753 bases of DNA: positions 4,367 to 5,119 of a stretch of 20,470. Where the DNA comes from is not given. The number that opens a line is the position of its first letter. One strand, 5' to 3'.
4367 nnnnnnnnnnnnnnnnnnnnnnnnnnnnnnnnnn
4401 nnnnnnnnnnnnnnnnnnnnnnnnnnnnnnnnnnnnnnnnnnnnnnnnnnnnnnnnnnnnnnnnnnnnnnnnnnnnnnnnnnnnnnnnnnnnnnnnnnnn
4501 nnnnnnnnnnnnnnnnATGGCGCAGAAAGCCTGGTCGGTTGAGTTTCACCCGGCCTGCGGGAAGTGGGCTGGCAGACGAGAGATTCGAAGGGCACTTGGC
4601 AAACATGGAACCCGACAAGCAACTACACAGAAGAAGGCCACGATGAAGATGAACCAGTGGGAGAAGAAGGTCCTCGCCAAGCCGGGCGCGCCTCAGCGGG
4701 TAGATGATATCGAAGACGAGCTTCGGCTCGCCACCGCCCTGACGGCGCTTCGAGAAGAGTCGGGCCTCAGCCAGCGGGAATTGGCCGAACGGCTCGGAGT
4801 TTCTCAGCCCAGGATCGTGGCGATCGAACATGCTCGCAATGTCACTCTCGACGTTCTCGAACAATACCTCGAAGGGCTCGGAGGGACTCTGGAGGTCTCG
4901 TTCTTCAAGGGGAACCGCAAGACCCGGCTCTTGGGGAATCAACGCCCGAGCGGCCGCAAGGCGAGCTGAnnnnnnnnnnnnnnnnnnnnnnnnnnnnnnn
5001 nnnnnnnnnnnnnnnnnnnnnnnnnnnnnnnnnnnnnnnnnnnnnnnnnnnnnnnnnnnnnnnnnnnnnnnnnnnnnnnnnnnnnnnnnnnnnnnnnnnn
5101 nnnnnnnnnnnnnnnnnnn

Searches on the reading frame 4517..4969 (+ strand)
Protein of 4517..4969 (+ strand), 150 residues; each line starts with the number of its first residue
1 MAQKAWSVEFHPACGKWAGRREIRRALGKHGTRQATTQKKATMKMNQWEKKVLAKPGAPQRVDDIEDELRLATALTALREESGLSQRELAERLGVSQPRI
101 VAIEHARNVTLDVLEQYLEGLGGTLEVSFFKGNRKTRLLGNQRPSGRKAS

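Call 6: search_protein_families(library=pfam, proteins=[window:4517-4969:+], max_evalue=1)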
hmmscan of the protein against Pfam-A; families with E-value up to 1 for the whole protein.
window:4517-4969:+ (150 aa): 20 families
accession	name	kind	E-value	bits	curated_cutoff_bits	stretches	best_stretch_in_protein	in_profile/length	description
PF01381.28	HTH_3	-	1.5e-11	44.6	23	1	77-126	3-53/55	Helix-turn-helix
PF13560.12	HTH_31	-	2.5e-10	41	27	1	70-123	1-56/64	Helix-turn-helix domain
PF13744.12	HTH_37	-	6.7e-10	39.1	27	1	61-128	9-78/80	Helix-turn-helix domain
PF12844.13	HTH_19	-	6.6e-07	29.6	30.2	1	75-122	4-52/64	Helix-turn-helix domain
PF13412.12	HTH_24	-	1.8e-05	24.6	21.9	1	75-99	9-33/48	Winged helix-turn-helix DNA-binding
PF13413.12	HTH_25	-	0.00041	20.6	24.6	1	75-107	2-34/62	Helix-turn-helix domain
PF12802.13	MarR_2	-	0.0013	19.3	27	1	74-101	10-38/61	MarR family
PF04545.22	Sigma70_r4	-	0.0013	18.7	24.1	1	78-105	15-42/50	Sigma-70, region 4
PF17762.8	HTH_ParB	-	0.0032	18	22.6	1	71-100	8-37/102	ParB HTH domain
PF13384.12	HTH_23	-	0.0034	17.6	24.6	1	68-100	4-34/50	Homeodomain-like domain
PF13443.12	HTH_26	-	0.0043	17.7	22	1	76-118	3-47/63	Cro/C1-type HTH DNA-binding domain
PF08279.18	HTH_11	-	0.0084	16.4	25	1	70-96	1-28/55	HTH domain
PF20432.4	Xre-like-HTH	-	0.01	16.6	25.8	1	72-100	12-40/63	Antitoxin Xre-like helix-turn-helix domain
PF13404.12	HTH_AsnC-type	-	0.015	15.6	27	1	75-99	9-33/42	AsnC-type helix-turn-helix domain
PF08281.18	Sigma70_r4_2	-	0.026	14.6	25.7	1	78-97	21-40/54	Sigma-70, region 4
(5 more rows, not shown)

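Call 7: search_protein_families(library=ncbifam, proteins=[window:4517-4969:+], max_evalue=1)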
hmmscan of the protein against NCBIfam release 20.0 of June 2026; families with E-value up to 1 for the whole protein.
window:4517-4969:+ (150 aa): 19 families
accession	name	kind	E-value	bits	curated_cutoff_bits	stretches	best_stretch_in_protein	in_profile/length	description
TIGR03070.1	couple_hipB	subfamily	1.4e-09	37.8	71.65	1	71-125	3-58/58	type II toxin-antitoxin system Y4mF family antitoxin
NF038139.1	Reg_Aceta_RamB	equivalog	1.7e-06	27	700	1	74-141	6-72/465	acetate metabolism transcriptional regulator RamB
TIGR02612.1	mob_myst_A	hypoth_equivalog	1.1e-05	25.3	122.6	1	77-125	32-83/150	mobile mystery protein A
NF007271.0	PRK09726.1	equivalog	8.6e-05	22.5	79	1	67-122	9-65/88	type II toxin-antitoxin system antitoxin HipB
NF041951.1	phage_RstR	subfamily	0.00031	21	80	1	71-106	3-38/108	RstR family transcriptional repressor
NF007408.0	PRK09943.1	equivalog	0.00076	19.1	211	1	68-107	5-44/185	HTH-type transcriptional regulator PuuR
TIGR00270.2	TIGR00270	equivalog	0.0021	17.9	110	1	31-109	33-114/159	multiprotein bridging factor aMBF1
TIGR02937.1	sigma70-ECF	superfamily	0.0022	17.7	42.9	1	77-103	127-153/165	sigma-70 family RNA polymerase sigma factor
NF006015.0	PRK08154.1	subfamily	0.0036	16.5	204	1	70-125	30-86/314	anaerobic benzoate catabolism transcriptional regulator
TIGR03830.1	CxxCG_CxxCG_HTH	subfamily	0.01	15.7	61.8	1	67-100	62-95/127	type II TA system antitoxin MqsA family protein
NF003162.0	PRK04140.1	equivalog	0.013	14.6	263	1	74-115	130-172/317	transcriptional regulator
TIGR02959.1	SigZ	equivalog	0.016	15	168.65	1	62-100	98-133/170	RNA polymerase sigma factor SigZ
TIGR04176.1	MarR_EPS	equivalog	0.021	14.9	88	1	74-97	9-32/105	MarR family EPS-associated transcriptional regulator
NF010319.1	PRK13756.1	equivalog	0.022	14.6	265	1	71-114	8-53/199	tetracycline resistance transcriptional repressor TetR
TIGR02607.1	antidote_HigA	equivalog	0.023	14.5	47.7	1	83-112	20-50/81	HigA family addiction module antitoxin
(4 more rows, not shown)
